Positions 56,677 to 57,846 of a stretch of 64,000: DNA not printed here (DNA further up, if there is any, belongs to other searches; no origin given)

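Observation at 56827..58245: ECF sigma factor with a ~280-aa soluble C-terminal extension of unknown fold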

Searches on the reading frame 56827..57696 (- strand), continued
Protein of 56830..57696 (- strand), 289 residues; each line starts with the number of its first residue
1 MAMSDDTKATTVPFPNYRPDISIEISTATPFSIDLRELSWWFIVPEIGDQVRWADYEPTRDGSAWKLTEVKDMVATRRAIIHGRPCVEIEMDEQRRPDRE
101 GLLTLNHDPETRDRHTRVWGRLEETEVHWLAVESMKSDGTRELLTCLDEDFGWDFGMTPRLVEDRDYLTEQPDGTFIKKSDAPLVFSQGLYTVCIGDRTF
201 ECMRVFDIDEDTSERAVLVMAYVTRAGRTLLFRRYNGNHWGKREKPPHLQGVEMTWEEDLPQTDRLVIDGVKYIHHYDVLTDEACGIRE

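Call 47: find_encoding_contigs(protein=P0133, flank=5000, max_places=3)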
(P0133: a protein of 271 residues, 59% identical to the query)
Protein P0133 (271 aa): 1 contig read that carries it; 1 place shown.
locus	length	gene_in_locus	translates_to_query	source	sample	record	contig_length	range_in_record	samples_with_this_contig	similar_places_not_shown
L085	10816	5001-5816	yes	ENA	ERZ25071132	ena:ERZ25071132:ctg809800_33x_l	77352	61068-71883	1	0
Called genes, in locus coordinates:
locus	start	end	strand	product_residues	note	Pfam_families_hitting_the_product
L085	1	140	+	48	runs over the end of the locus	-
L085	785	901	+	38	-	-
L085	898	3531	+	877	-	PF02463:SMC_N (faint), PF13175:AAA_15 (weak), PF13476:AAA_23, PF13304:AAA_21 (weak)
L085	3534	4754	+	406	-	PF04326:SLFN_AlbA_2, PF13749:HATPase_c_4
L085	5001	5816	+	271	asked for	-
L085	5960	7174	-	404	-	PF02746:MR_MLE_N, PF13378:MR_MLE_C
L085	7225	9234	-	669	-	PF20581:DUF6785, PF20580:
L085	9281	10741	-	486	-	PF00884:Sulfatase, PF01663:Phosphodiest (faint), PF16347:SGSH_C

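Call 48: find_encoding_contigs(protein=P0221, flank=5000, max_places=3)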
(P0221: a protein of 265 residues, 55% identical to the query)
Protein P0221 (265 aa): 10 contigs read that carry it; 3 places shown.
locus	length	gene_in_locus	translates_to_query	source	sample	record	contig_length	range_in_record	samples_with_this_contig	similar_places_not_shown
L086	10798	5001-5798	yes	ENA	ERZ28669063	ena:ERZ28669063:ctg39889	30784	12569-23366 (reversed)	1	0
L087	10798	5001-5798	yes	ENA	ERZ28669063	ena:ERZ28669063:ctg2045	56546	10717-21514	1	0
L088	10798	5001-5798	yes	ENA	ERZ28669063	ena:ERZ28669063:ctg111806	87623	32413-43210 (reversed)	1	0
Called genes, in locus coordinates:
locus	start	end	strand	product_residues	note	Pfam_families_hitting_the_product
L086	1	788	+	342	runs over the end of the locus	PF18135:Type_ISP_C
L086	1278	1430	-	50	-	-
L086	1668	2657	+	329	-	-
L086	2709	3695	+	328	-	PF19300:BPD_transp_1_N, PF00528:BPD_transp_1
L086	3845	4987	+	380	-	PF12911:OppC_N, PF00528:BPD_transp_1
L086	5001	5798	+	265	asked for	-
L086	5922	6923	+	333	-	PF00005:ABC_tran, PF13304:AAA_21 (faint), PF08352:oligo_HPY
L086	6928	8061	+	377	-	PF00005:ABC_tran, PF08352:oligo_HPY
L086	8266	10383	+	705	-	PF00496:SBP_bac_5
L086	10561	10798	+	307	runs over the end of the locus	PF01063:Aminotran_4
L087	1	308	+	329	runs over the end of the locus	PF13676:TIR_2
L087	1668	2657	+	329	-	-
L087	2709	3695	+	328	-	PF19300:BPD_transp_1_N, PF00528:BPD_transp_1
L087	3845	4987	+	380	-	PF12911:OppC_N, PF00528:BPD_transp_1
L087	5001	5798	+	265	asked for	-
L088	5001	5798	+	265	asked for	-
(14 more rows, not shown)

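Call 49: find_encoding_contigs(protein=P0238, flank=5000, max_places=2)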
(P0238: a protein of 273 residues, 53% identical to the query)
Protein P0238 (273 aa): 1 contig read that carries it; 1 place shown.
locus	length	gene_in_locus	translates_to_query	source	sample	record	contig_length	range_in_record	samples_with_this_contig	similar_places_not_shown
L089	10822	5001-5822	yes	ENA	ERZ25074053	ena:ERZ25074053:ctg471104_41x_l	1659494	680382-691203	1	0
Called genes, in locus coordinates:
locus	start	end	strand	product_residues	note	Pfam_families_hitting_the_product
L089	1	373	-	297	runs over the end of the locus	PF00528:BPD_transp_1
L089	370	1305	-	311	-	PF00528:BPD_transp_1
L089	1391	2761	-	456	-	PF01547:SBP_bac_1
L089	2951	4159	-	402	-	PF00155:Aminotran_1_2, PF01041:DegT_DnrJ_EryC1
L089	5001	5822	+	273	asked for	-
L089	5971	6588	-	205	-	-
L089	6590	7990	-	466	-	PF13175:AAA_15 (weak), PF13304:AAA_21, PF13175:AAA_15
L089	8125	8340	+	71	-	-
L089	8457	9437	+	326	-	-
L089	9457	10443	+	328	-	PF19300:BPD_transp_1_N, PF00528:BPD_transp_1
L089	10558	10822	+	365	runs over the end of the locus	PF12911:OppC_N, PF00528:BPD_transp_1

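Call 51: search_protein_families(library=pfam, proteins=[L040:3177-4016:+, L034:4190-5338:-, L065:1382-2119:+, L054:6907-7509:-, L032:6871-7680:+, L044:10862-11761:-, L027:4443-5309:-, L032:10959-11786:-, L015:8778-9809:+, L044:11722-12759:-], max_evalue=0.001)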
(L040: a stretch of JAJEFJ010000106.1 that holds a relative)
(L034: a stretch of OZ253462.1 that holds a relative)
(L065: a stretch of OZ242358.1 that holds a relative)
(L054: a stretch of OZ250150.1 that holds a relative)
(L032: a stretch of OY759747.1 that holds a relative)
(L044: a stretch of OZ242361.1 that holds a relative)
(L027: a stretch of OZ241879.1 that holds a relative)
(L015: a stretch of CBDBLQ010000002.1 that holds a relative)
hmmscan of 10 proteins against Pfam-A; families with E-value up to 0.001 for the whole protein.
L040:3177-4016:+ (279 aa): 1 family
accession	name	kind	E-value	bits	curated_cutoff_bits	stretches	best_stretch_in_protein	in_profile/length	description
PF04909.20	Amidohydro_2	-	6.2e-33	115.2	26.4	1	18-274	15-287/289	Amidohydrolase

L034:4190-5338:- (382 aa): 3 families
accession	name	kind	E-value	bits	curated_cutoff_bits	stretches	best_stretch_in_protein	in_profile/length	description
PF13458.12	Peripla_BP_6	-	7e-50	171.1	31.7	1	47-372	21-342/343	Periplasmic binding protein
PF01094.35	ANF_receptor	-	2.2e-18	66.9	25.4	1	51-330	6-296/353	Receptor family ligand binding region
PF13433.12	Peripla_BP_5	-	3.1e-16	59.9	27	1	46-371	19-338/363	Periplasmic binding protein domain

L065:1382-2119:+ (245 aa): 2 families
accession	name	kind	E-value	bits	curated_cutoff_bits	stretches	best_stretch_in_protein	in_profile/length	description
PF14597.12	Lactamase_B_5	-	4.6e-12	46.3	28.4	1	8-207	8-194/199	Metallo-beta-lactamase superfamily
PF00753.33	Lactamase_B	-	0.00013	22.5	22.7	0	106-193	112-196/196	Metallo-beta-lactamase superfamily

L054:6907-7509:- (200 aa): 0 families

L032:6871-7680:+ (269 aa): 1 family
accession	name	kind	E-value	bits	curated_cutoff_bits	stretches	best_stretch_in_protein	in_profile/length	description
PF01841.26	Transglut_core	-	2.8e-05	24.8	23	1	110-173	39-107/108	Transglutaminase-like superfamily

L044:10862-11761:- (299 aa): 1 family
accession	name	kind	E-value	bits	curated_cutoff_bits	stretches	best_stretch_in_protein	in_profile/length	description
PF05721.19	PhyH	-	2.5e-06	28.4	22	1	40-210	4-204/213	Phytanoyl-CoA dioxygenase (PhyH)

L027:4443-5309:- (288 aa): 1 family
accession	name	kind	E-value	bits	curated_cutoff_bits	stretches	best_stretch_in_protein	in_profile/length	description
PF05721.19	PhyH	-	6.7e-29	102.1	22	1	12-235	1-211/213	Phytanoyl-CoA dioxygenase (PhyH)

L032:10959-11786:- (275 aa): 1 family
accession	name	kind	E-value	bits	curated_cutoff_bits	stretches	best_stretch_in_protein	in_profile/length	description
PF05721.19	PhyH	-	1.6e-09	38.8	22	1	135-214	123-212/213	Phytanoyl-CoA dioxygenase (PhyH)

L015:8778-9809:+ (343 aa): 1 family
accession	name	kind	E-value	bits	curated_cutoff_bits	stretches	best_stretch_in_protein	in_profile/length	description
PF13469.12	Sulfotransfer_3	-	0.00015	22.6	27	0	90-200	3-145/216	Sulfotransferase family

L044:11722-12759:- (345 aa): 0 families

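Call 52: search_protein_representatives(alignment_id=A3)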
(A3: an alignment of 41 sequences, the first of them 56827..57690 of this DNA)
Query: 41 sequences, 268 profile positions. Proteins with E-value up to 0.001 (for the whole library): 499; up to 1e-10: 297; up to 1e-30: 115. The best 150 are listed.
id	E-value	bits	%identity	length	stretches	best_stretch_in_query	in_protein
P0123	3.4e-122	423.0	-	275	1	4-266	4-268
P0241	7.6e-78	277.6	-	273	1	11-266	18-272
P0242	1.8e-76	273.1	-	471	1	4-267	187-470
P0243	2.7e-76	272.5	-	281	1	9-266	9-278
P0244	2.3e-75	269.5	-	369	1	4-266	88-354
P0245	5.6e-75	268.2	-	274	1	12-265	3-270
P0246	2.8e-73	262.6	-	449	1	8-259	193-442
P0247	2.6e-71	256.2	-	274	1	5-266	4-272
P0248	9.4e-68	244.5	-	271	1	6-263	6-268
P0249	3.9e-66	239.2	-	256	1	11-253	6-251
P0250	3.0e-65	236.3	-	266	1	8-257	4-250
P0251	2.4e-63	230.1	-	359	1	4-249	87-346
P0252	6.2e-63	228.7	-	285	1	10-266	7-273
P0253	5.2e-62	225.7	-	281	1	8-265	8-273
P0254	6.4e-62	225.4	-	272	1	9-250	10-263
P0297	3.2e-44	167.4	-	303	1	6-260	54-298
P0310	1.0e-40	155.9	-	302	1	6-181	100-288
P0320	2.1e-38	148.3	-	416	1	9-263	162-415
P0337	2.5e-33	131.6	-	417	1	6-262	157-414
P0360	1.3e-29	119.5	-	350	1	4-249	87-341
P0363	1.4e-28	116.1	-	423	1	8-261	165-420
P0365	1.6e-28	115.9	-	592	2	21-144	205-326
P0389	1.6e-25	106.0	-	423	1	13-248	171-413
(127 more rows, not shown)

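Call 53: search_protein_families(library=pfam, proteins=[P0244, P0251, P0360, P0365, P0297, P0310, P0320, P0337, P0363, P0389], max_evalue=0.01)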
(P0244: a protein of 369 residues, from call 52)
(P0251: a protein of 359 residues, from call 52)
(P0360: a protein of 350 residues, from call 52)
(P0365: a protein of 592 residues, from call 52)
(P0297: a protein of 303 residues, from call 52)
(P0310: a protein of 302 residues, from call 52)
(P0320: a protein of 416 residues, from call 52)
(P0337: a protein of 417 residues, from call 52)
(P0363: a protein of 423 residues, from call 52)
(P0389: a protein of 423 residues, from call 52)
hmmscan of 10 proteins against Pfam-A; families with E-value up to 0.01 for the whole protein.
P0244 (369 aa): 5 families
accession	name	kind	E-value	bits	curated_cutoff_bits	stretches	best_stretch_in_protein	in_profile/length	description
PF08281.18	Sigma70_r4_2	-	1.7e-10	40.8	25.7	1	19-71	2-54/54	Sigma-70, region 4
PF04545.22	Sigma70_r4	-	1.3e-07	31.4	24.1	1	24-72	1-49/50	Sigma-70, region 4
PF07638.17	Sigma70_ECF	-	1.4e-06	28.8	21.1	1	17-75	125-183/185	ECF sigma factor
PF06056.18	Terminase_5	-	0.0016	18.8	20.3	1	32-61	2-31/58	Putative ATPase subunit of terminase (gpP-like)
PF06530.18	Phage_antitermQ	-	0.0056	17.1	26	0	14-74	47-109/118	Phage antitermination protein Q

P0251 (359 aa): 7 families
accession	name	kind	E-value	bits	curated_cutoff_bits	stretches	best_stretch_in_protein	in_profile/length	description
PF08281.18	Sigma70_r4_2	-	5.3e-11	42.4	25.7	1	19-68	5-54/54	Sigma-70, region 4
PF04545.22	Sigma70_r4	-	1.3e-07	31.4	24.1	1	21-69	1-49/50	Sigma-70, region 4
PF07638.17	Sigma70_ECF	-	2.2e-06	28.2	21.1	1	17-72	128-183/185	ECF sigma factor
PF13384.12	HTH_23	-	0.00047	20.3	24.6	1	27-63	4-40/50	Homeodomain-like domain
PF06056.18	Terminase_5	-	0.0048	17.2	20.3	1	30-57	3-30/58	Putative ATPase subunit of terminase (gpP-like)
PF19575.5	HTH_58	-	0.0067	16.7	23.8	0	36-70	22-56/62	Helix-turn-helix domain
PF13936.12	HTH_38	-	0.0083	16.3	27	0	29-62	9-42/44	Helix-turn-helix domain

P0360 (350 aa): 1 family
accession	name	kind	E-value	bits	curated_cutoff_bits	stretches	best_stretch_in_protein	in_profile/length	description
PF08765.17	Mor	-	0.0043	17.5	24.9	0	13-86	34-95/107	Mor transcription activator family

P0365 (592 aa): 3 families
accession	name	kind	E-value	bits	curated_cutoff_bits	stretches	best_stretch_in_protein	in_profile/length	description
PF08281.18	Sigma70_r4_2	-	8.3e-12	45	25.7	1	101-151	2-52/54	Sigma-70, region 4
PF04542.20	Sigma70_r2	-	5.3e-11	42.6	24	1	9-75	1-69/71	Sigma-70 region 2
PF04545.22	Sigma70_r4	-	1.9e-09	37.3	24.1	1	108-149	3-44/50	Sigma-70, region 4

P0297 (303 aa): 2 families
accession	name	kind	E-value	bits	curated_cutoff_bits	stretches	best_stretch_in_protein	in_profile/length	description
PF08281.18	Sigma70_r4_2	-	7.2e-06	26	25.7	1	1-33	21-53/54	Sigma-70, region 4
PF04545.22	Sigma70_r4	-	0.0087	16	24.1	0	1-35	15-49/50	Sigma-70, region 4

P0310 (302 aa): 1 family
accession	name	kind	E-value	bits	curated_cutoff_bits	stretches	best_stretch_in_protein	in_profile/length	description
PF04542.20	Sigma70_r2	-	2.3e-12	46.9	24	1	24-88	1-68/71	Sigma-70 region 2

P0320 (416 aa): 3 families
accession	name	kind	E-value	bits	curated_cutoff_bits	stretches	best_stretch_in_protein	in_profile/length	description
PF08281.18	Sigma70_r4_2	-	5e-14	52.1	25.7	1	101-150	4-53/54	Sigma-70, region 4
PF04542.20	Sigma70_r2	-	3.8e-12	46.3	24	1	9-73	3-69/71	Sigma-70 region 2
PF04545.22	Sigma70_r4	-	6e-11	42.1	24.1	1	105-147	2-44/50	Sigma-70, region 4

P0337 (417 aa): 5 families
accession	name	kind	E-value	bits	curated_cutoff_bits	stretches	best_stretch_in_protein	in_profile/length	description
PF04542.20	Sigma70_r2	-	5.9e-13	48.8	24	1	8-74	1-69/71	Sigma-70 region 2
PF08281.18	Sigma70_r4_2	-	4.8e-10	39.4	25.7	1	105-142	16-53/54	Sigma-70, region 4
PF04545.22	Sigma70_r4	-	7.4e-08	32.2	24.1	1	103-142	8-47/50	Sigma-70, region 4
PF07638.17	Sigma70_ECF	-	0.001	19.5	21.1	1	96-144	133-180/185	ECF sigma factor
PF14493.12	HTH_40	-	0.0056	17.4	27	0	113-155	10-53/89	Helix-turn-helix domain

P0363 (423 aa): 4 families
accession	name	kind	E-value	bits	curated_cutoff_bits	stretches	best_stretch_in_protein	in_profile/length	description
PF04542.20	Sigma70_r2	-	1.2e-13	51.1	24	1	10-74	4-70/71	Sigma-70 region 2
PF08281.18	Sigma70_r4_2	-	6.3e-12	45.4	25.7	1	101-150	4-53/54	Sigma-70, region 4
PF04545.22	Sigma70_r4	-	5e-10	39.2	24.1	1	105-150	2-47/50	Sigma-70, region 4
PF13412.12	HTH_24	-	0.0082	16.1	21.9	0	123-144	17-38/48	Winged helix-turn-helix DNA-binding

P0389 (423 aa): 4 families
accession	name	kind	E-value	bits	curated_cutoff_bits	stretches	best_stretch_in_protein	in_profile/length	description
PF04542.20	Sigma70_r2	-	1.2e-13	51.1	24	1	12-78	2-70/71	Sigma-70 region 2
PF08281.18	Sigma70_r4_2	-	2.5e-10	40.3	25.7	1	101-152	2-53/54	Sigma-70, region 4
PF04545.22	Sigma70_r4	-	2.5e-06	27.3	24.1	1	107-155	2-50/50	Sigma-70, region 4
PF07638.17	Sigma70_ECF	-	0.0082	16.5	21.1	0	95-155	122-181/185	ECF sigma factor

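Call 55: find_encoding_contigs(protein=P0320, flank=4000, max_places=2)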
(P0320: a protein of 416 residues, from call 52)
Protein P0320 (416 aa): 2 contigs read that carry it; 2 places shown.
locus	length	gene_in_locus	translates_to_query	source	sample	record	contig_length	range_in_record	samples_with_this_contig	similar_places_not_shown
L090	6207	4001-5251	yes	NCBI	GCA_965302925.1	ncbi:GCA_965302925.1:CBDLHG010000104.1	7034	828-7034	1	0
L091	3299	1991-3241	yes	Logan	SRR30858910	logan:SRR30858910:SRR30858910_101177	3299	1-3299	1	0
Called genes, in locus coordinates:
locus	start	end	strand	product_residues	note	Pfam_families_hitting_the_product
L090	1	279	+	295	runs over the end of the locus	PF00990:GGDEF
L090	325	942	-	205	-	PF12464:Mac, PF00132:Hexapep, PF14602:Hexapep_2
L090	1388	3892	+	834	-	PF00403:HMA, PF00122:E1-E2_ATPase, PF00702:Hydrolase, PF08282:Hydrolase_3 (faint), PF00403:HMA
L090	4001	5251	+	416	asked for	PF04542:Sigma70_r2, PF04545:Sigma70_r4, PF08281:Sigma70_r4_2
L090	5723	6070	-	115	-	-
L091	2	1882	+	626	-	?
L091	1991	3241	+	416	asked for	PF04542:Sigma70_r2, PF04545:Sigma70_r4, PF08281:Sigma70_r4_2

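Call 56: find_encoding_contigs(protein=P0363, flank=4000, max_places=2)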
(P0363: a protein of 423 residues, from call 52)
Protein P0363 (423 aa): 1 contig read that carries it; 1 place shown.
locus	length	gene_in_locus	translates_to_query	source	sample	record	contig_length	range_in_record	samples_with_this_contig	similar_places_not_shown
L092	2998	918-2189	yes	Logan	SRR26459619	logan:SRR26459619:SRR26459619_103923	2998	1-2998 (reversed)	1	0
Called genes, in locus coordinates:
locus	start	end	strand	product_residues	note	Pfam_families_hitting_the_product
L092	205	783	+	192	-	PF01613:Flavin_Reduct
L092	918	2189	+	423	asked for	PF04542:Sigma70_r2, PF04545:Sigma70_r4, PF08281:Sigma70_r4_2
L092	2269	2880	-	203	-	PF12844:HTH_19, PF13560:HTH_31, PF01381:HTH_3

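Call 59: find_related_loci(query=A4, collection=metagenome_contigs, flank=3000)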
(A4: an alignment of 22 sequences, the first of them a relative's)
Query A4 (416 aa) in metagenome_contigs; peptide patterns used: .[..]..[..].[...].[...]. (x = any residue, [..] = any of these).
543 stretches matched a pattern; 498 encode a relative of the query (tblastn E <= 1e-3); the best 80 are kept; 80 distinct loci.
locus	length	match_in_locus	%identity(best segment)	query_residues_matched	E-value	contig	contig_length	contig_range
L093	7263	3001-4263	52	3-416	2e-149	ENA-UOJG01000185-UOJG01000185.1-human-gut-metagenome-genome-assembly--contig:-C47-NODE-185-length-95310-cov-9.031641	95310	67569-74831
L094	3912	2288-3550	52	3-416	2e-152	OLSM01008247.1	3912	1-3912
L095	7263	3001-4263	52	3-416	7e-148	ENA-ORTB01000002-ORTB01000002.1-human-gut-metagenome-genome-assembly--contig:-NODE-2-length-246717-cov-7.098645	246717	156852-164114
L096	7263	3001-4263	52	3-416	1e-147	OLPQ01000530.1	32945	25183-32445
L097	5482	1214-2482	53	1-416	7e-148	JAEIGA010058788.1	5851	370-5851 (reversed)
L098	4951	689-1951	52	3-416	1e-147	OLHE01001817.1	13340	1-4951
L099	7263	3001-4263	52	3-416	3e-147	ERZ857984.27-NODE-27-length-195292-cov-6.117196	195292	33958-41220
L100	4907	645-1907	52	3-416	2e-147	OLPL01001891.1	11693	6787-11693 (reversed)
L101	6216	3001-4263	51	3-416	3e-147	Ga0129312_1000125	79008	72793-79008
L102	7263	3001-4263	51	3-416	7e-147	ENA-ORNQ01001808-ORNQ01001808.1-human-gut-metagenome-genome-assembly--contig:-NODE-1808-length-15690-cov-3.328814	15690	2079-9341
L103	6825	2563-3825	51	3-416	8e-147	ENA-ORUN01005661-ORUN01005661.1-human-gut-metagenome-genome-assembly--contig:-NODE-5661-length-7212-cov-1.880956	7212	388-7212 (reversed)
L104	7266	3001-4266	51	2-416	2e-146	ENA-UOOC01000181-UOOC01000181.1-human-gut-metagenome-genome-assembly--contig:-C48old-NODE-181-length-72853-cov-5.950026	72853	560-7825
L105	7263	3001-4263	51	3-416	2e-146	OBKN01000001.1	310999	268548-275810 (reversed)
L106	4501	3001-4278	52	3-414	3e-147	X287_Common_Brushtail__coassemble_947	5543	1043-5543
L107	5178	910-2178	51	1-416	2e-146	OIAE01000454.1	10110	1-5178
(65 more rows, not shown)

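Call 80: search_protein_families(library=ncbifam, proteins=[window:56827-57690:-, P0121], max_evalue=1)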
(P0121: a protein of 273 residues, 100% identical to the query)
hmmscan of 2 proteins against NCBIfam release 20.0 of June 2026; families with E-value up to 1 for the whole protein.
window:56827-57690:- (287 aa): 0 families

P0121 (273 aa): 0 families

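Call 81: search_protein_families(library=pfam, proteins=[window:56827-57690:-, P0121], max_evalue=10)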
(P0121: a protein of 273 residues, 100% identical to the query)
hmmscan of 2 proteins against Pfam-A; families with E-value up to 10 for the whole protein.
window:56827-57690:- (287 aa): 0 families

P0121 (273 aa): 1 family
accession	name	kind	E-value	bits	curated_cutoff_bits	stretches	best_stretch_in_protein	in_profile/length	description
PF04225.17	LysM_OapA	-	0.15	12.6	22.3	1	199-226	56-84/85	Opacity-associated protein A LysM-like domain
